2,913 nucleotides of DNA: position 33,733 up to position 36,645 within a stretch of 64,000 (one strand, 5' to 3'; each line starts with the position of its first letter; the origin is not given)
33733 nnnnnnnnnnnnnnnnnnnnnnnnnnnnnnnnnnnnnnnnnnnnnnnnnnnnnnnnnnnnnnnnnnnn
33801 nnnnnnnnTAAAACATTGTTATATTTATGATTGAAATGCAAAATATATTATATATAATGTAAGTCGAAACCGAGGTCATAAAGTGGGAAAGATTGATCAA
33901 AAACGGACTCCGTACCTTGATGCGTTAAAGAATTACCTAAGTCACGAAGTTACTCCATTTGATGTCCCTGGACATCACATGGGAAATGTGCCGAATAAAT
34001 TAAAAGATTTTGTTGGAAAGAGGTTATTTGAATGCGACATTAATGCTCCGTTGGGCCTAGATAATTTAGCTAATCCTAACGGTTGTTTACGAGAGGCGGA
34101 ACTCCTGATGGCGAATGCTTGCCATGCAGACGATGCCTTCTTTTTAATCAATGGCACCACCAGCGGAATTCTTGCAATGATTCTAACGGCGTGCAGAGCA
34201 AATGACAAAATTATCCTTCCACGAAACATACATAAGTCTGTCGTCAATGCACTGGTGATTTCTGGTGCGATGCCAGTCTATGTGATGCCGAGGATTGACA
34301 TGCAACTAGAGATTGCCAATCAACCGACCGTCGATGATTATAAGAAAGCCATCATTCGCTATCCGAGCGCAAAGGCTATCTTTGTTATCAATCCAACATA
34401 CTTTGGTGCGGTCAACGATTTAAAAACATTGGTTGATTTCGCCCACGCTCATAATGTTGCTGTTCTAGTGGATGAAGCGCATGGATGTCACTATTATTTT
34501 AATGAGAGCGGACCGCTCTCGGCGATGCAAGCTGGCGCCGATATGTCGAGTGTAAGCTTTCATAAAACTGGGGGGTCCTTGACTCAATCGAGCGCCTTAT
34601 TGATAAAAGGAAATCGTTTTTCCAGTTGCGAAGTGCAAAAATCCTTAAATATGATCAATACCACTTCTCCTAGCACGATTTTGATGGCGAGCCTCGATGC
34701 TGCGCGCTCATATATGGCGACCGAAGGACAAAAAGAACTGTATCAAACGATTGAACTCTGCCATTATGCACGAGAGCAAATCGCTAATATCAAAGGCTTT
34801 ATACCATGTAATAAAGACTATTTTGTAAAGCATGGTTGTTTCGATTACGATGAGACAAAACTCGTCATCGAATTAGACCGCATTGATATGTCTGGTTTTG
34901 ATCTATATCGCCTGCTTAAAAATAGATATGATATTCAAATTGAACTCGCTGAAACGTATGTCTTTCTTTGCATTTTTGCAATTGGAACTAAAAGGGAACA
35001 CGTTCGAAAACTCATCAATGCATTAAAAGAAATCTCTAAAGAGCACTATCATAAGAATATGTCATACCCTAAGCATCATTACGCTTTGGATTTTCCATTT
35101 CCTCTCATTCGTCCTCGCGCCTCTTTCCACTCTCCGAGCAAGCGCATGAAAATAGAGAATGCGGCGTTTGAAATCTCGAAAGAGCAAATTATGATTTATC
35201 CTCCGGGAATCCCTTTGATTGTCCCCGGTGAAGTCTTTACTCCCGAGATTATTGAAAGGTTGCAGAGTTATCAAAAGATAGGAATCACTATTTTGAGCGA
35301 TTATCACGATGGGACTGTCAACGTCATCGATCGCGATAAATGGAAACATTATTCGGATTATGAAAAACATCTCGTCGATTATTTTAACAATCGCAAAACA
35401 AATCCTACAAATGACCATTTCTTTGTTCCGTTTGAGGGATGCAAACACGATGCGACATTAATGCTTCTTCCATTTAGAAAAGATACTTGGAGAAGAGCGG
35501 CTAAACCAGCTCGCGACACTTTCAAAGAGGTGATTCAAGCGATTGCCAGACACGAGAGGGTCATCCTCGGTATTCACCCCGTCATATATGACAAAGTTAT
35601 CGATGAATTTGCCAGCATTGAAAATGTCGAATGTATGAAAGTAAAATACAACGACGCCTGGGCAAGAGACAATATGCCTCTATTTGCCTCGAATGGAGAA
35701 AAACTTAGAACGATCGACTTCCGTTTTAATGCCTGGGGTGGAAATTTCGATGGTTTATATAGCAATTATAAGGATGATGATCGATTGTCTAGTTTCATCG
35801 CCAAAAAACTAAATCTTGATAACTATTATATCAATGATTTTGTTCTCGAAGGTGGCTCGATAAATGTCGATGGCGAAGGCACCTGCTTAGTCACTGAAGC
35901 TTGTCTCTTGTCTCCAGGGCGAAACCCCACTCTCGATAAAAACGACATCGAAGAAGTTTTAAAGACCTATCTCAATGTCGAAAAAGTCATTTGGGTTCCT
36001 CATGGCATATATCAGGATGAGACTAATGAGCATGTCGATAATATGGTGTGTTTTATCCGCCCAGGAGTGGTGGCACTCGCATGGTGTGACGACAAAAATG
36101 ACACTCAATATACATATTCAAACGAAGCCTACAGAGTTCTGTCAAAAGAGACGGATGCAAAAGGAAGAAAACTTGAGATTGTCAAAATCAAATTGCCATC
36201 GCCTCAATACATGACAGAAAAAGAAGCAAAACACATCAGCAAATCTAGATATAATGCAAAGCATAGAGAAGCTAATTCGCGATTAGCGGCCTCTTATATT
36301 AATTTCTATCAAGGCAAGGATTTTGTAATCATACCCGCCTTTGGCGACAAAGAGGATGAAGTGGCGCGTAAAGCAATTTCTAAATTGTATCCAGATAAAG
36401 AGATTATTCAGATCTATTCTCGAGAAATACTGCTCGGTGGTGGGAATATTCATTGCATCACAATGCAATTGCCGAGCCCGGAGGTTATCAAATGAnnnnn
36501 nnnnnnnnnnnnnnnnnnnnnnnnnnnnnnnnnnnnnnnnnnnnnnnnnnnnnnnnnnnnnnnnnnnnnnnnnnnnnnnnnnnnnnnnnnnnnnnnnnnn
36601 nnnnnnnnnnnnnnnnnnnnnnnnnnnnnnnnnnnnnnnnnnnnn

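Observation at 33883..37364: Arginine decarboxylase-agmatine deiminase fusion translationally coupled to N-carbamoylputrescine amidase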

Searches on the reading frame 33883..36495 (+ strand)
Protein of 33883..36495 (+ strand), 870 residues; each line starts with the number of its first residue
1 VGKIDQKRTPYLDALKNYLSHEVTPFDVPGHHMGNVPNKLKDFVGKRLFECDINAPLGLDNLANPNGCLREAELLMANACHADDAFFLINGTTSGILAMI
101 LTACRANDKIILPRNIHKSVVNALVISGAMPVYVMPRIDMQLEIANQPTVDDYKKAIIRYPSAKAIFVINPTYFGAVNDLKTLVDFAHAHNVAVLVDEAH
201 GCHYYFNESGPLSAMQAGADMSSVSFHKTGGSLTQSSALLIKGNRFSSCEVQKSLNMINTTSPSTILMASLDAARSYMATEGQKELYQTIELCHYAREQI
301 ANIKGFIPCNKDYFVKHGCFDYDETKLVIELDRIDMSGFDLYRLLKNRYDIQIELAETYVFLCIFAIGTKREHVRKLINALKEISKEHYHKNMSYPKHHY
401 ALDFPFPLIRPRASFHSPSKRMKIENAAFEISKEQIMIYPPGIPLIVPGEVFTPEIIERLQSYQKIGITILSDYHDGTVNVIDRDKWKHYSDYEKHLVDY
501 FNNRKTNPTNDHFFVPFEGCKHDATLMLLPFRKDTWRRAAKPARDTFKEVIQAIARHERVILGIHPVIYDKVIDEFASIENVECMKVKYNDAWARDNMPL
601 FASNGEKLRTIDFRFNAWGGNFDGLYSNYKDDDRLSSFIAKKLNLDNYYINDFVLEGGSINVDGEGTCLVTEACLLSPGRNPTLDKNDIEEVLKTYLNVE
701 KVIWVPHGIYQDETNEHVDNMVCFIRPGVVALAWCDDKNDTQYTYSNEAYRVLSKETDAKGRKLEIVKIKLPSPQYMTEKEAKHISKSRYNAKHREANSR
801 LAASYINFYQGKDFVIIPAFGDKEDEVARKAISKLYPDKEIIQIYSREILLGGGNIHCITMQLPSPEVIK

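Call 3: search_protein_families(library=pfam, proteins=[window:33883-36495:+], max_evalue=0.01)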
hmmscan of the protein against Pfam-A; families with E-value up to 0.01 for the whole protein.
window:33883-36495:+ (870 aa): 8 families
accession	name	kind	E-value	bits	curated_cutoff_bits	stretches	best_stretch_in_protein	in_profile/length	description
PF04371.20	PAD_porph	-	4.9e-108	361.6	25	1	515-864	2-321/321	Porphyromonas-type peptidyl-arginine deiminase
PF01276.26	OKR_DC_1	-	7e-67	226.4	27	1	9-323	1-340/417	Orn/Lys/Arg decarboxylase, major domain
PF01041.23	DegT_DnrJ_EryC1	-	2.6e-10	40.5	19.8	1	76-229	33-173/360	DegT/DnrJ/EryC1/StrS aminotransferase family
PF03711.20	OKR_DC_1_C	-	3.2e-07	31.1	24.2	1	404-462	44-109/132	Orn/Lys/Arg decarboxylase, C-terminal domain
PF00155.27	Aminotran_1_2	-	6e-07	29.4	19.7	1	82-202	65-190/361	Aminotransferase class I and II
PF00266.25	Aminotran_5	-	6.2e-06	25.9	21.5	1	76-231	52-204/371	Aminotransferase class-V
PF01053.26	Cys_Met_Meta_PP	-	8e-05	21.8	27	1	77-225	62-195/381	Cys/Met metabolism PLP-dependent enzyme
PF22388.2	DUF6974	-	0.0054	17.3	26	0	574-652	9-84/104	Domain of unknown function (DUF6974)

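Call 4: search_protein_families(library=ncbifam, proteins=[window:33883-36495:+], max_evalue=0.01)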
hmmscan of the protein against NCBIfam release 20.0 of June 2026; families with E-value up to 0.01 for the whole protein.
window:33883-36495:+ (870 aa): 29 families (the best 25 are shown)
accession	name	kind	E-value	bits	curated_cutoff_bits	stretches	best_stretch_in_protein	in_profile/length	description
NF010070.0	PRK13551.1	subfamily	7.5e-135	449.4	483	1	504-865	4-363/365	agmatine deiminase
TIGR03380.1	agmatine_aguA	equivalog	8.4e-130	432.9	381.8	1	507-864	2-356/357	agmatine deiminase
NF011928.0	PRK15399.1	subfamily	5.6e-23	81.1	968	2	4-300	125-439/713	lysine decarboxylase LdcC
NF010092.0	PRK13578.1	subfamily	1.3e-19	70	794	1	8-134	108-242/720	ornithine decarboxylase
NF011603.0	PRK15029.1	equivalog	2.6e-18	65.7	1167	1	9-316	141-478/756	arginine decarboxylase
NF011929.0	PRK15400.1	subfamily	3e-18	65.5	1056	2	5-303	126-442/714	lysine decarboxylase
TIGR04301.1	ODC_inducible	exception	5.9e-17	61.1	1310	1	8-134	108-242/719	ornithine decarboxylase SpeF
TIGR04318.1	lacto_ODC_hypo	hypoth_equivalog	1.6e-16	59.8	950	1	11-136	93-226/695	putative ornithine decarboxylase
NF008687.0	PRK11706.1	equivalog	8.3e-12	44.5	375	1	70-245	34-197/375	dTDP-4-amino-4,6-dideoxygalactose transaminase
TIGR02379.1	ECA_wecE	subfamily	2.8e-09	36.2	434.85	1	68-247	32-200/376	dTDP-4-amino-4,6-dideoxy-D-glucose transaminase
NF008658.2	PRK11658.1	equivalog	2e-06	26.7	631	1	85-207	51-164/379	UDP-4-amino-4-deoxy-L-arabinose aminotransferase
TIGR03588.1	PseC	equivalog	8.7e-06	24.9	423.5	1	72-228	35-184/380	UDP-4-amino-4,6-dideoxy-N-acetyl-beta-L-altrosamine transaminase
NF004608.1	PRK05937.1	equivalog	2.4e-05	23.3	399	1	64-301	51-280/366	8-amino-7-oxononanoate synthase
TIGR01326.1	OAH_OAS_sulfhy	subfamily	2.9e-05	23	495.1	1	85-247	75-223/418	O-acetylhomoserine aminocarboxypropyltransferase/cysteine synthase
TIGR00858.1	bioF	equivalog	6.1e-05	21.9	426.45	1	70-302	69-292/365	8-amino-7-oxononanoate synthase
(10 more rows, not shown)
